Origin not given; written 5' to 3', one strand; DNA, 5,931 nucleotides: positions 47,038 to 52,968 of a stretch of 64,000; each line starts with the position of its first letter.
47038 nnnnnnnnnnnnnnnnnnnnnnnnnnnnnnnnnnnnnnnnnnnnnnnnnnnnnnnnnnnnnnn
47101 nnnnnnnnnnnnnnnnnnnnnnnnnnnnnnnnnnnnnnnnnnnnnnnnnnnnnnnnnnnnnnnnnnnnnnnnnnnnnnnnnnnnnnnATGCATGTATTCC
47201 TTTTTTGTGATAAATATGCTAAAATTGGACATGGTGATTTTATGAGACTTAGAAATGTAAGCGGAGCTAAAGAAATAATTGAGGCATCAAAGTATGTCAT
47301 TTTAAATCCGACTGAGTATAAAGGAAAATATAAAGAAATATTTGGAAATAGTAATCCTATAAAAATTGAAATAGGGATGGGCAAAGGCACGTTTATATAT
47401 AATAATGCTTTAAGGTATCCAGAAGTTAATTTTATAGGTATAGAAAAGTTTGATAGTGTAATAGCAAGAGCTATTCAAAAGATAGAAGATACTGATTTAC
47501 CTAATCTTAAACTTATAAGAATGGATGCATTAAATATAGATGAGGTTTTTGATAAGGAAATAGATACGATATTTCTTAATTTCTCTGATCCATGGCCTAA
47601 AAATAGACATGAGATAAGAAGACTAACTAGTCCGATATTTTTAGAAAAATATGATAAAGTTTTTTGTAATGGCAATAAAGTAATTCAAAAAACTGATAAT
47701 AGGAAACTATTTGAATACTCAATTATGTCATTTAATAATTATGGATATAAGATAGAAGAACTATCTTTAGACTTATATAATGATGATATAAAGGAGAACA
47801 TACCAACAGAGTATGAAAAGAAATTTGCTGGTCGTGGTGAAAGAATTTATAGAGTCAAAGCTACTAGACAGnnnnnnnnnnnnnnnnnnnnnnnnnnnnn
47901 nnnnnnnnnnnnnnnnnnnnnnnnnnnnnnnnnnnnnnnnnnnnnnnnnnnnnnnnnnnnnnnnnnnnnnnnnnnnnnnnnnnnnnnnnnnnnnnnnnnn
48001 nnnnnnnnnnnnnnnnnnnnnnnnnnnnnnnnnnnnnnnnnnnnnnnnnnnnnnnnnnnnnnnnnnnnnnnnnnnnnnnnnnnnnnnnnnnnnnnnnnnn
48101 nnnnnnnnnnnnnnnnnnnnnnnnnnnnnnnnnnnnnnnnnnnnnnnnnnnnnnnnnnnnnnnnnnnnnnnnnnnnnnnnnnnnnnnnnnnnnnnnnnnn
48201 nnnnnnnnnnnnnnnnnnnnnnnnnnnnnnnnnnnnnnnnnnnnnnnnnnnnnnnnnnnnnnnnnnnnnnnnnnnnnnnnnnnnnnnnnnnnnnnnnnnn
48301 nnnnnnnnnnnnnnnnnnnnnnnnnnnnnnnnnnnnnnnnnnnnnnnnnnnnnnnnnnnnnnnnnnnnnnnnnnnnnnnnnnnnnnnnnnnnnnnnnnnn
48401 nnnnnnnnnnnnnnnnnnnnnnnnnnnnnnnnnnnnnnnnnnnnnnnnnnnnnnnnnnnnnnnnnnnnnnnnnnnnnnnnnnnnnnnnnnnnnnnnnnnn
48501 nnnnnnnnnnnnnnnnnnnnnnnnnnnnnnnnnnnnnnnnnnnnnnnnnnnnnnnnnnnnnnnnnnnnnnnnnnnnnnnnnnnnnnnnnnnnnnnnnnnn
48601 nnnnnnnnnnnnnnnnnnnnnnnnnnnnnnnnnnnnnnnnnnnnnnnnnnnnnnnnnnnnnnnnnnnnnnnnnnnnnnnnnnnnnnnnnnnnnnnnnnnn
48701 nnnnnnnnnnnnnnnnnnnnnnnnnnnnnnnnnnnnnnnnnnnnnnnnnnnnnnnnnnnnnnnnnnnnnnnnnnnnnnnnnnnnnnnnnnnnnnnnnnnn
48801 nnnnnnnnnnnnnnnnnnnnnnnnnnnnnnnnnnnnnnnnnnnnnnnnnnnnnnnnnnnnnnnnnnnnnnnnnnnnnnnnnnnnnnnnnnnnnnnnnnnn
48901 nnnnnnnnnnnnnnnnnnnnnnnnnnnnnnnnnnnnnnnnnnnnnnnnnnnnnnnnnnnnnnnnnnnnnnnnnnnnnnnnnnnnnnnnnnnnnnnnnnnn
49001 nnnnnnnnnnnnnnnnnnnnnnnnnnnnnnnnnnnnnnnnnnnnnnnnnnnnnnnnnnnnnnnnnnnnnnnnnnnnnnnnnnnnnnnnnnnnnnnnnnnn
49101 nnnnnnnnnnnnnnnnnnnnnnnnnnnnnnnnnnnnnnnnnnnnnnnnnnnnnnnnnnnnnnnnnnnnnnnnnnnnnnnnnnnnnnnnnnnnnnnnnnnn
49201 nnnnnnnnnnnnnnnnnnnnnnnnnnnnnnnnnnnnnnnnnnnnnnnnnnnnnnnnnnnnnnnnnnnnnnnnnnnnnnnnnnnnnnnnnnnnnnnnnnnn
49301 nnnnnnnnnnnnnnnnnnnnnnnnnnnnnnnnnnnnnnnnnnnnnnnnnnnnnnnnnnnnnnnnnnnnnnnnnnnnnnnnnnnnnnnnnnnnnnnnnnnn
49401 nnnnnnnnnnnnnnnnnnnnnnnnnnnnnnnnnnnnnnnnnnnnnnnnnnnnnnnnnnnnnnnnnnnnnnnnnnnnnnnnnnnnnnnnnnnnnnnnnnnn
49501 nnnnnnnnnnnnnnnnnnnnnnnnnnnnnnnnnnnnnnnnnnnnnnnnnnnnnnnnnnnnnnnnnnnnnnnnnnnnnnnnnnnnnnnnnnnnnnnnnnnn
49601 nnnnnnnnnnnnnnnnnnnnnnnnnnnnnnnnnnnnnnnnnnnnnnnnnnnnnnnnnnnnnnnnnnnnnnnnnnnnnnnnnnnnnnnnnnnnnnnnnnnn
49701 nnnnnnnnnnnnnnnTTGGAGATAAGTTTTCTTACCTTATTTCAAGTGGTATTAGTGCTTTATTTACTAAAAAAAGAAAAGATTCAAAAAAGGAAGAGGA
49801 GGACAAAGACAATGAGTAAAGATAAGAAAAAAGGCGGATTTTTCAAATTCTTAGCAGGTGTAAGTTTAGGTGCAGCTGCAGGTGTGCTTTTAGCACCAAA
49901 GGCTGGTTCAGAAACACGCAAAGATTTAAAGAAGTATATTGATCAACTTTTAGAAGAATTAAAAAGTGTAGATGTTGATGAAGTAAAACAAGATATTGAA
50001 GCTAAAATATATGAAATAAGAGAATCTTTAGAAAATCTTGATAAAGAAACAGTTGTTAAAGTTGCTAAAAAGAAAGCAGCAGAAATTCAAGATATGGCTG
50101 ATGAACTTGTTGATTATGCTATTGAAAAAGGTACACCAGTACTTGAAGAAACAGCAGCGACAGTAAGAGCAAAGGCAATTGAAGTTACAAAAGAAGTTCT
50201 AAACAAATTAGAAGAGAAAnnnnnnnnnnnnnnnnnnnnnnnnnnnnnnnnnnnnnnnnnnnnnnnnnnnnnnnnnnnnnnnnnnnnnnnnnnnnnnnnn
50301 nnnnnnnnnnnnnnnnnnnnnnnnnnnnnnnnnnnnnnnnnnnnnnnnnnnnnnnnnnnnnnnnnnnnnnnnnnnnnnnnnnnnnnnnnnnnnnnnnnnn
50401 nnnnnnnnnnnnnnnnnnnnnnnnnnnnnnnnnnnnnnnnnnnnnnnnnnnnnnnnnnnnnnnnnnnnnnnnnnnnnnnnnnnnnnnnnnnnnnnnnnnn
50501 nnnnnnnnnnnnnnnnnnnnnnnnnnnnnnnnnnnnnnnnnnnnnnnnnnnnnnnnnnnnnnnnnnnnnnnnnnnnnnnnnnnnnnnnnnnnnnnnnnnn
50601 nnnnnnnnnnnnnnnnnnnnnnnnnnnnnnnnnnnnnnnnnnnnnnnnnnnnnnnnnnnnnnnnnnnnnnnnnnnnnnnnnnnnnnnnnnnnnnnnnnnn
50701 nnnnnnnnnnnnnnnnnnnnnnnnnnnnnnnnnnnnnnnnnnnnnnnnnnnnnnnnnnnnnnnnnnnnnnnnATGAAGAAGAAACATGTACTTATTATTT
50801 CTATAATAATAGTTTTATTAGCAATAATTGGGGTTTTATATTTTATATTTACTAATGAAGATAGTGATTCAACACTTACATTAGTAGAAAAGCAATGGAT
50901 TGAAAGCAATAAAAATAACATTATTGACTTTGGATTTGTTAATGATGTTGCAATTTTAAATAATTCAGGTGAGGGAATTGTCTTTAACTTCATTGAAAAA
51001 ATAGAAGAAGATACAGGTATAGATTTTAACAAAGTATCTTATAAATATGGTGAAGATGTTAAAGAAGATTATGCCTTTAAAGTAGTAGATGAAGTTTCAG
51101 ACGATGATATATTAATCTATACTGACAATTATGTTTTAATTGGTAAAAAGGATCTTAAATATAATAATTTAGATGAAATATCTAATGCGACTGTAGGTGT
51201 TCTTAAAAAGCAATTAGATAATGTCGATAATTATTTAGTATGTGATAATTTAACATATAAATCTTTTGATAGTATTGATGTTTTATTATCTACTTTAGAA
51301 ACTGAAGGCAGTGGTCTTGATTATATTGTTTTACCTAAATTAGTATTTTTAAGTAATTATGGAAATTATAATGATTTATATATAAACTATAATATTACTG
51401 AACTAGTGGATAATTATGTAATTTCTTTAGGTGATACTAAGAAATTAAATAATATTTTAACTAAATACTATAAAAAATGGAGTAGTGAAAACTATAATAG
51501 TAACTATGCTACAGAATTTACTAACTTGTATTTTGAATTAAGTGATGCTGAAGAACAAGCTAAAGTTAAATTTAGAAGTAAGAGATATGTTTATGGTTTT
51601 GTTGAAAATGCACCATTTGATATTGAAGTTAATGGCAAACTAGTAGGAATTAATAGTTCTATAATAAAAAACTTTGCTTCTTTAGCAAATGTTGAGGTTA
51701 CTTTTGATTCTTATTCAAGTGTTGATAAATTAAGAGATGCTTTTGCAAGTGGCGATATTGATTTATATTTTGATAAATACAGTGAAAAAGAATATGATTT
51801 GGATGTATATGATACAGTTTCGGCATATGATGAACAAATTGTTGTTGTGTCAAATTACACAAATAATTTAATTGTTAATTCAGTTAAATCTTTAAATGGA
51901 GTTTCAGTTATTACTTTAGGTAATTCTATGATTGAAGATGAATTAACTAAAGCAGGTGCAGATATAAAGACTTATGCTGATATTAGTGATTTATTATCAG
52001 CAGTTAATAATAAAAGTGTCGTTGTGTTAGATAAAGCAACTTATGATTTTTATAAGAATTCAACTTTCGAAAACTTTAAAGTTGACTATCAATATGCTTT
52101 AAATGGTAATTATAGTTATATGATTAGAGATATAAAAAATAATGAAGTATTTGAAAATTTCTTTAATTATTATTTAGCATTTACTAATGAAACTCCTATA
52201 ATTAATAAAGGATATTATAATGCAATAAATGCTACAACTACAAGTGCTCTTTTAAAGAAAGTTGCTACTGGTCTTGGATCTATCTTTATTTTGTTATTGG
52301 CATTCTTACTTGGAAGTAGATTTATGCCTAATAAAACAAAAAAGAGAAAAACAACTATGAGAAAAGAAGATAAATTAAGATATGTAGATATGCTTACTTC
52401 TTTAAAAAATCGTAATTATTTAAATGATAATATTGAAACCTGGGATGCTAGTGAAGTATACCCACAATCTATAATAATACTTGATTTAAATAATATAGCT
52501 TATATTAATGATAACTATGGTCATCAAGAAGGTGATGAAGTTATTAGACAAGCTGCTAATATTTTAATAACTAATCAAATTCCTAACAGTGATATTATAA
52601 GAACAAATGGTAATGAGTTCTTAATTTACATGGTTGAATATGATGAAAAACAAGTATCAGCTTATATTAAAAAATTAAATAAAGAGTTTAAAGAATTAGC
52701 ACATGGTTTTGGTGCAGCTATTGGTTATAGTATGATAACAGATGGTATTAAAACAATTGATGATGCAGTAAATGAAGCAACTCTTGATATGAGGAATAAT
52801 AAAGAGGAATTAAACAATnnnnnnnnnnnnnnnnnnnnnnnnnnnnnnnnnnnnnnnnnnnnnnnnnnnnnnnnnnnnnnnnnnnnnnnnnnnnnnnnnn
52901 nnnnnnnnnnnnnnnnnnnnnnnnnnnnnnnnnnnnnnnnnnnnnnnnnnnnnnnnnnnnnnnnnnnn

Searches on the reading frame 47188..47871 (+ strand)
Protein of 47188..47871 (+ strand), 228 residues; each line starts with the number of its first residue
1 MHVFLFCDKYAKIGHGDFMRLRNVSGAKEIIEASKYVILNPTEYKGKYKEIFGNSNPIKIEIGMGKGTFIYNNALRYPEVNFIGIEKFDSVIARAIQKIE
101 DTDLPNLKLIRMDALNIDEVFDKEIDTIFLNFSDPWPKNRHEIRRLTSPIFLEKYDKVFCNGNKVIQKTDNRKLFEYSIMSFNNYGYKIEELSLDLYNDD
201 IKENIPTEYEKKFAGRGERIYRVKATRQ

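Call 40: search_protein_families(library=pfam, proteins=[window:47188-47871:+], max_evalue=0.0001)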
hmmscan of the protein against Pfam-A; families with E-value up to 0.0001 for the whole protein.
window:47188-47871:+ (228 aa): 4 families
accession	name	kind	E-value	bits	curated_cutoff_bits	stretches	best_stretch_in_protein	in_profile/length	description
PF02390.23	Methyltransf_4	-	2.6e-37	128.4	24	1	56-222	2-172/173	Putative methyltransferase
PF13847.12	Methyltransf_31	-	3.1e-06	27.4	27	1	60-131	8-81/145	Methyltransferase domain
PF13649.12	Methyltransf_25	-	2e-05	25.6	27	1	61-144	3-90/97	Methyltransferase domain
PF24675.1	NpmA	-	2.1e-05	24.3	60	1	46-136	14-106/214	16S rRNA (adenine(1408)-N(1))-methyltransferase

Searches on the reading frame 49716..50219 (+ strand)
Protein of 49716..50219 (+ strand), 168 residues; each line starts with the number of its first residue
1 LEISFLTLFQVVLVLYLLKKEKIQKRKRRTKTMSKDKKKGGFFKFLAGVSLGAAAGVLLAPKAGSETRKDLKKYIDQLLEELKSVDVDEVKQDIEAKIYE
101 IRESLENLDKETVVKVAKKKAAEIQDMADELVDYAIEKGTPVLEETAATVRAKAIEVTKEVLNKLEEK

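Call 68: search_protein_families(library=pfam, proteins=[window:49716-50219:+], max_evalue=0.0001)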
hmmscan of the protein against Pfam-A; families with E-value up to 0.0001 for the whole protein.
window:49716-50219:+ (168 aa): 1 family
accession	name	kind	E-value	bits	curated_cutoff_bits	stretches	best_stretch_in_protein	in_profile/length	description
PF12732.12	YtxH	-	1.5e-12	48.2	37.5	1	43-105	2-70/71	YtxH-like protein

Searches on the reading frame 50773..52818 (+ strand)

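Call 13: search_protein_families(library=pfam, proteins=[window:50773-52818:+], max_evalue=0.001)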
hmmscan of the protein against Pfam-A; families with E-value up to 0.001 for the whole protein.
window:50773-52818:+ (682 aa): 2 families
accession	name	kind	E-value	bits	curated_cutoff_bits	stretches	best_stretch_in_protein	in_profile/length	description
PF00990.26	GGDEF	-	4.2e-20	72.6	23.8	1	537-680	2-158/161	Diguanylate cyclase, GGDEF domain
PF00497.25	SBP_bac_3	-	3.3e-06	27.3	26.4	1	279-485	9-98/132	Bacterial extracellular solute-binding proteins, family 3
